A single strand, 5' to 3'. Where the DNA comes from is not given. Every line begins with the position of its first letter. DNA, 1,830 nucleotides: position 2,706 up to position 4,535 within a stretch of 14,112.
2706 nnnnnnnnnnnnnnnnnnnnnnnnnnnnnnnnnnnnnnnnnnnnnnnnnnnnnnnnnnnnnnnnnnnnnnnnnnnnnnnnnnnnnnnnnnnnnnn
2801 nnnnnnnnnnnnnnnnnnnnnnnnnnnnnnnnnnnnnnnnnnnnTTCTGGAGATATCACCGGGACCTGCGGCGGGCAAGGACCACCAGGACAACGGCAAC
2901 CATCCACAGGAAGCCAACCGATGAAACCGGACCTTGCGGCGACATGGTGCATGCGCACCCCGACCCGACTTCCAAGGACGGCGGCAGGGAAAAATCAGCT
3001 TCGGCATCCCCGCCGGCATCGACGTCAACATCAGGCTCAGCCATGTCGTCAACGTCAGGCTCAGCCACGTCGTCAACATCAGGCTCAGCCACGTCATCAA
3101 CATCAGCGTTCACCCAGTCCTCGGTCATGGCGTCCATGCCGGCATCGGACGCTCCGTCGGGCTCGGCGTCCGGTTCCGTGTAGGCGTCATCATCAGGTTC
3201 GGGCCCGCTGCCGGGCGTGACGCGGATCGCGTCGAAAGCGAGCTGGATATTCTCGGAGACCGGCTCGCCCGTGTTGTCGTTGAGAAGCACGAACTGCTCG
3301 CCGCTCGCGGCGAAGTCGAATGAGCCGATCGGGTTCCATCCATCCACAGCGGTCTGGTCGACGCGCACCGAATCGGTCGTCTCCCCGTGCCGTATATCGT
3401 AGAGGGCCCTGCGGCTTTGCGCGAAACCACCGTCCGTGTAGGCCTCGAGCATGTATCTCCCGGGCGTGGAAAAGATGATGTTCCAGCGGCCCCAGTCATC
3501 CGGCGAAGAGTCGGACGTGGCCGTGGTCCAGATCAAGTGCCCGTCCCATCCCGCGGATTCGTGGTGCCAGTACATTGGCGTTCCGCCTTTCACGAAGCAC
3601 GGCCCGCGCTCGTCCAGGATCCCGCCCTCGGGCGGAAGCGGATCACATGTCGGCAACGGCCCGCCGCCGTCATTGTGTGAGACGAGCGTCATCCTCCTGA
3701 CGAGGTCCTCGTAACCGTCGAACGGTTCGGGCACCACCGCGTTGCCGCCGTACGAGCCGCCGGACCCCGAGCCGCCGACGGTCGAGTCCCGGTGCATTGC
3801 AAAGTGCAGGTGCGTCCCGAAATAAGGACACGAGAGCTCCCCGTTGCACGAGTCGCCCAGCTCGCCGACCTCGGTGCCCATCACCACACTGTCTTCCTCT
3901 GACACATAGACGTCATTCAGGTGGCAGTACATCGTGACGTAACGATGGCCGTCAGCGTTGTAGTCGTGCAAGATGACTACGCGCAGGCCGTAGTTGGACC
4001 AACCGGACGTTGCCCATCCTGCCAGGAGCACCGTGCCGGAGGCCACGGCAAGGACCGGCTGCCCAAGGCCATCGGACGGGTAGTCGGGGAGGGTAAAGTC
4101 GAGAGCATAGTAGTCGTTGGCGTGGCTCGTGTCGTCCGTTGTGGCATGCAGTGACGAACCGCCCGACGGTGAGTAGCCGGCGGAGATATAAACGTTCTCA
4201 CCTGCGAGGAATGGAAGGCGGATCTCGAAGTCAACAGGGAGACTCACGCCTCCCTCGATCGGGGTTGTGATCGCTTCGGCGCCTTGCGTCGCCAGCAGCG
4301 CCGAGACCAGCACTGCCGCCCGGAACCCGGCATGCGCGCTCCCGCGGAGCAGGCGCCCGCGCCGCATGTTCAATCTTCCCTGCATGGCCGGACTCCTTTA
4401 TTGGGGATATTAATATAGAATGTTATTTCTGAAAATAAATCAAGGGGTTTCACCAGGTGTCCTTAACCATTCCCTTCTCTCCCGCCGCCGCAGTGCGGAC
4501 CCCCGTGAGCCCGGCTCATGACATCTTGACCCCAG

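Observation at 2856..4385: Secreted M23 peptidase with a MYXO-CTERM-like Cys sorting tail and a length-variable acidic repeat linker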

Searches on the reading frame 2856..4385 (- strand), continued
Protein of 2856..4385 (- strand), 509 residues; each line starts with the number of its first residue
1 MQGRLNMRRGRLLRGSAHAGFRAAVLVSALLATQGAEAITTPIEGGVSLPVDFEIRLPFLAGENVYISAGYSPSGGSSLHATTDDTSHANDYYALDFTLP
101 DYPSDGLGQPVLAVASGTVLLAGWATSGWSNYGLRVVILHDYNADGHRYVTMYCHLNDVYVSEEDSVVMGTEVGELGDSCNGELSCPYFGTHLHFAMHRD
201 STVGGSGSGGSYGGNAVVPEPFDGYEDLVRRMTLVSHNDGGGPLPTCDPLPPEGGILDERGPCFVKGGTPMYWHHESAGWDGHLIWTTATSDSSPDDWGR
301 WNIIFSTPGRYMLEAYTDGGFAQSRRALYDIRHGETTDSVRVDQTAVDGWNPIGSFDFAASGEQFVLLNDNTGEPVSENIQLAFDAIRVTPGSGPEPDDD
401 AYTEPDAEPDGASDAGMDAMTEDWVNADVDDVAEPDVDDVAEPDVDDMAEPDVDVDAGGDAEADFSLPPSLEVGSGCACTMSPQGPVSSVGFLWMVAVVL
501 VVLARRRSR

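Call 71: find_encoding_contigs(protein=P0005, flank=8000, max_places=2)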
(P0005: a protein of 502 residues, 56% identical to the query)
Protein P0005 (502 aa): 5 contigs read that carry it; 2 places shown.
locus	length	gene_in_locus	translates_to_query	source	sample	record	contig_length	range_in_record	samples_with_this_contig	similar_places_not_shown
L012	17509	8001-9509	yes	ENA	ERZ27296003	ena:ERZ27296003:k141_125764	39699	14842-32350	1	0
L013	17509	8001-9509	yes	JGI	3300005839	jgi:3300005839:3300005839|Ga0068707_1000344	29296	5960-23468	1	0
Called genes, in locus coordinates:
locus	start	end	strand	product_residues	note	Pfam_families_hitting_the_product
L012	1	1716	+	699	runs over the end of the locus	PF05378:Hydant_A_N, PF01968:Hydantoinase_A, PF19278:Hydant_A_C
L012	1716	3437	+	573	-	PF02538:Hydantoinase_B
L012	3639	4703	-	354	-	-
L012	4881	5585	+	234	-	-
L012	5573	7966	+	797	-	PF01326:PPDK_N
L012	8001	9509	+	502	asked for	PF01551:Peptidase_M23, PF25275:Golvesin_C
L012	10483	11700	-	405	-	-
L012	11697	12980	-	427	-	-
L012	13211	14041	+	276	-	PF00753:Lactamase_B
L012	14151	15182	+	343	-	PF04055:Radical_SAM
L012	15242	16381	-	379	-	PF00730:HhH-GPD, PF14815:NUDIX_4 (weak)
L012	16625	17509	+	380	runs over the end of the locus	-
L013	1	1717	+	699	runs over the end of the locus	PF05378:Hydant_A_N, PF01968:Hydantoinase_A, PF19278:Hydant_A_C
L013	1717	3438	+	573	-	PF02538:Hydantoinase_B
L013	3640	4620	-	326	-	-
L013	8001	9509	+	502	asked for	PF01551:Peptidase_M23, PF25275:Golvesin_C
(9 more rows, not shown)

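Call 72: find_encoding_contigs(protein=P0018, flank=8000, max_places=2)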
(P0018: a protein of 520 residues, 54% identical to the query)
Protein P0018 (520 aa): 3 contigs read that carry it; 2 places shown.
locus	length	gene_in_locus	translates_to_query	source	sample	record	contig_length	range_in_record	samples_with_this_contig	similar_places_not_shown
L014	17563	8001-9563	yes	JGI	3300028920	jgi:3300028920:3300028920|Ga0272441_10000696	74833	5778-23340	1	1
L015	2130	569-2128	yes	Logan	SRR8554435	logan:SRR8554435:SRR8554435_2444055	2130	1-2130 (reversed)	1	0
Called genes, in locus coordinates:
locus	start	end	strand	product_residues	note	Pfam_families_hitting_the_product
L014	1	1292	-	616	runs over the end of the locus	PF01663:Phosphodiest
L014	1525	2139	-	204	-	-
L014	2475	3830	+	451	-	PF03951:Gln-synt_N, PF00120:Gln-synt_C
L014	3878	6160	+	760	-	PF05226:CHASE2, PF00211:Guanylate_cyc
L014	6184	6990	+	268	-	PF01503:PRA-PH (faint), PF03819:MazG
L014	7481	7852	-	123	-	PF04391:DUF533, PF05099:TerB (faint)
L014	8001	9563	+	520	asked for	PF01551:Peptidase_M23, PF25275:Golvesin_C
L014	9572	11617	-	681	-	-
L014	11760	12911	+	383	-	PF02771:Acyl-CoA_dh_N, PF02770:Acyl-CoA_dh_M, PF00441:Acyl-CoA_dh_1, PF08028:Acyl-CoA_dh_2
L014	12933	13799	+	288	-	-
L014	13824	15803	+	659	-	PF01433:Peptidase_M1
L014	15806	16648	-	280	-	-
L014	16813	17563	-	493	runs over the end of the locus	PF05761:5_nucleotid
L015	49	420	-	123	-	PF04391:DUF533, PF05099:TerB (faint)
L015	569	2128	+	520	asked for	PF01551:Peptidase_M23, PF25275:Golvesin_C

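Call 75: list_cluster_members(proteins=[window:2856-4385:-, window:2856-4367:-, P0241, P0001])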
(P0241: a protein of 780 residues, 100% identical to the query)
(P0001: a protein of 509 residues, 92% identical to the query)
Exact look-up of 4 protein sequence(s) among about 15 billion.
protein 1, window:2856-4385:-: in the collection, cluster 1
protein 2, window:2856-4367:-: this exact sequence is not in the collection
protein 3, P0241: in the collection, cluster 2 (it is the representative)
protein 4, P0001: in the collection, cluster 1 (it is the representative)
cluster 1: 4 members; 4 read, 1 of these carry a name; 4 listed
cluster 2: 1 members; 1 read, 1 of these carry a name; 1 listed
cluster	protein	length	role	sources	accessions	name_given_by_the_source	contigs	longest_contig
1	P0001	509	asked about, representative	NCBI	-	-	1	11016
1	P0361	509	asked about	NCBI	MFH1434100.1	MAG: peptidoglycan DD-metalloendopeptidase family protein [Pseudomonadota bacterium]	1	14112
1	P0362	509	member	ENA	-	-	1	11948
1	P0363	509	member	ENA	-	-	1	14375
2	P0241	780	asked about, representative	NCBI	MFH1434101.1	MAG: amino acid permease [Pseudomonadota bacterium]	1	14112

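Call 77: find_encoding_contigs(protein=P0363, flank=10000, max_places=3)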
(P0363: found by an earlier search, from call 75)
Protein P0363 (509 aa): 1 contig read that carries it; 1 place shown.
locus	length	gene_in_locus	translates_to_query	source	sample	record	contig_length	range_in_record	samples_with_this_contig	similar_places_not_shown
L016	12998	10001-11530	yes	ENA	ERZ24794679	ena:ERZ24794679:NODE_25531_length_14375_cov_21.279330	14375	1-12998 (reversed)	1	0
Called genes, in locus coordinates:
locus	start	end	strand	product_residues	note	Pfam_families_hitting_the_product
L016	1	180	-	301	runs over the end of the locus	PF04055:Radical_SAM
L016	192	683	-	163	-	PF00383:dCMP_cyt_deam_1, PF14437:MafB19-deam, PF14439:Bd3614-deam (weak)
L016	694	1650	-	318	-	-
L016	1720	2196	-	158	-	-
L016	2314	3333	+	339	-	-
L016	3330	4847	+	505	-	-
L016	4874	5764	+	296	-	PF01553:Acyltransferase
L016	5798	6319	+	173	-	PF12675:DUF3795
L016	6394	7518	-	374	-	PF13173:AAA_14, PF13635:DUF4143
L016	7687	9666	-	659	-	-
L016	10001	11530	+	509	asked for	PF01551:Peptidase_M23, PF25275:Golvesin_C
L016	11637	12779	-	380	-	-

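Call 78: find_encoding_contigs(protein=P0362, flank=10000, max_places=3)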
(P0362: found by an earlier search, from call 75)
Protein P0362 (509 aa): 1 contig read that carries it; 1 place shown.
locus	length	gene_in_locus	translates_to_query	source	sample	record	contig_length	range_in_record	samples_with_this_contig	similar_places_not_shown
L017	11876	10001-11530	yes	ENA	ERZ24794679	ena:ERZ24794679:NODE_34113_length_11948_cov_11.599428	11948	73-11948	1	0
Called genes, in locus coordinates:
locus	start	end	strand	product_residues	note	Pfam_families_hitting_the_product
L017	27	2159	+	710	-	PF25390:WD40_RLD, PF00415:RCC1, PF13540:RCC1_2, PF00415:RCC1, PF13540:RCC1_2, PF00415:RCC1, PF13540:RCC1_2, PF00415:RCC1, +4 more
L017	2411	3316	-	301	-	PF04055:Radical_SAM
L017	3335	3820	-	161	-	PF00383:dCMP_cyt_deam_1, PF14437:MafB19-deam, PF14439:Bd3614-deam (weak)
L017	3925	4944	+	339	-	-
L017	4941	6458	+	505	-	-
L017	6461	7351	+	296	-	PF01553:Acyltransferase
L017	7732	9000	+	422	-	-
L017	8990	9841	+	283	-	PF12281:NTP_transf_8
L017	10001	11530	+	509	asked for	PF01551:Peptidase_M23, PF25275:Golvesin_C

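Call 85: search_protein_families(library=ncbifam, proteins=[L016:3330-4847:+, L016:4874-5764:+, L016:7687-9666:-, L016:2314-3333:+, L016:11637-12779:-, L017:7732-9000:+, L017:27-2159:+], max_evalue=0.01)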
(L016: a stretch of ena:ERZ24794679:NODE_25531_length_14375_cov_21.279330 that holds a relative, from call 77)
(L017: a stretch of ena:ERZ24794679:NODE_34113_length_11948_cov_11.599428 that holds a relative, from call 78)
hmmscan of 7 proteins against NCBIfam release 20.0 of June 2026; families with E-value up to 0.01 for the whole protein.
L016:3330-4847:+ (505 aa): 0 families

L016:4874-5764:+ (296 aa): 5 families
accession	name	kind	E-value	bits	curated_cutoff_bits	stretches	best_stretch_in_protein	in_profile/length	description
NF010621.0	PRK14014.1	domain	1.8e-127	424.5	186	1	2-294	2-294/301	acetyltransferase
NF058536.1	LPAAT_acyl_YihG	equivalog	2.1e-127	424.3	260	1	8-293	3-289/290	1-acylglycerol-3-phosphate O-acyltransferase, YihG family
TIGR00530.1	AGP_acyltrn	subfamily_domain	3.1e-10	39.9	102.95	1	78-192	7-107/130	1-acylglycerol-3-phosphate O-acyltransferase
NF052553.1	LyOrLpactfOlsABRUA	equivalog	0.00027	20.2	300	1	73-184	53-146/263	lyso-ornithine lipid O-acyltransferase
NF052552.1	LyOrLpactfOlsARHOCB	equivalog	0.00093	18.3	300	1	24-147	35-141/271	lyso-ornithine lipid O-acyltransferase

L016:7687-9666:- (659 aa): 0 families

L016:2314-3333:+ (339 aa): 0 families

L016:11637-12779:- (380 aa): 0 families

L017:7732-9000:+ (422 aa): 1 family
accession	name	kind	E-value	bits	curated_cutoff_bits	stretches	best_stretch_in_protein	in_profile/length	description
NF009151.0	PRK12497.1-5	equivalog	0.0076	16.5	124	0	15-86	7-73/126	YraN family protein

L017:27-2159:+ (710 aa): 1 family
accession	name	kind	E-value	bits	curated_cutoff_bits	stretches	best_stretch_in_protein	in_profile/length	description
TIGR02232.1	myxo_disulf_rpt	repeat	2.9e-05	23.8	20.8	1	221-250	2-29/38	cysteine-rich acidic repeat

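Call 88: find_encoding_contigs(protein=P0015, flank=6000, max_places=2)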
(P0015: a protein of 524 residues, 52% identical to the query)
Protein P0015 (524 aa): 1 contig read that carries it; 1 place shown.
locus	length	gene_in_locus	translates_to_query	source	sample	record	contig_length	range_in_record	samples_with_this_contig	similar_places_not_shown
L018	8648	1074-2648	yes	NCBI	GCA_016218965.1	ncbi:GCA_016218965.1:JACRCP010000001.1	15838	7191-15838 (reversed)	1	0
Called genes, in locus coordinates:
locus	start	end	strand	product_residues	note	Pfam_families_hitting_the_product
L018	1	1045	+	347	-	PF00561:Abhydrolase_1, PF12146:Hydrolase_4, PF12697:Abhydrolase_6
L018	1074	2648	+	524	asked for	PF01551:Peptidase_M23, PF25275:Golvesin_C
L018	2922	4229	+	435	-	PF07494:Reg_prop (faint)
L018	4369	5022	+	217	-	PF06271:RDD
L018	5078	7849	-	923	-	PF13620:CarboxypepD_reg (faint)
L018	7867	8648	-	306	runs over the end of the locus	PF01522:Polysacc_deac_1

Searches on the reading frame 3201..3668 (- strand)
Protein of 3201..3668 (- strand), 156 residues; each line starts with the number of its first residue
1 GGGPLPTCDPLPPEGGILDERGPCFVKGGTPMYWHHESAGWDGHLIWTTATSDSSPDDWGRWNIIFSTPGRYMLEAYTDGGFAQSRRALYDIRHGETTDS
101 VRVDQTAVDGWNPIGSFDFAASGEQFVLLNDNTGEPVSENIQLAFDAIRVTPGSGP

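Call 44: predict_structure(alignment_id=A4)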
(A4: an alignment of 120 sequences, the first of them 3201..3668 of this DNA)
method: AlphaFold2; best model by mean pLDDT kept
length: 156 residues; sequences in the alignment: 120
mean_pLDDT: 95.9   pTM: 0.90
mean pLDDT of the five models: 95.9, 95.8, 95.5, 95.5, 94.5
residues with pLDDT >= 90: 144; 70-90: 9; 50-70: 2; < 50: 1
segments of 3 or more residues with pLDDT < 50: none
pLDDT, mean of each block of 10 residues (from residue 1): 84 98 98 98 98 95 97 98 98 97 98 98 96 97 99 79
secondary structure, 60 per line:
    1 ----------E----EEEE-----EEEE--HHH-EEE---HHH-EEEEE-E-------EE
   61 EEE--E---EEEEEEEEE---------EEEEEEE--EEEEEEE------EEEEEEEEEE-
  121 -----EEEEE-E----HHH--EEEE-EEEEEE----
elements in order: E16-19 E25-28 E35-37 E45-49 E59-63 E70-78 E88-94 E97-103 E110-119 E126-130 E142-145 E147-152
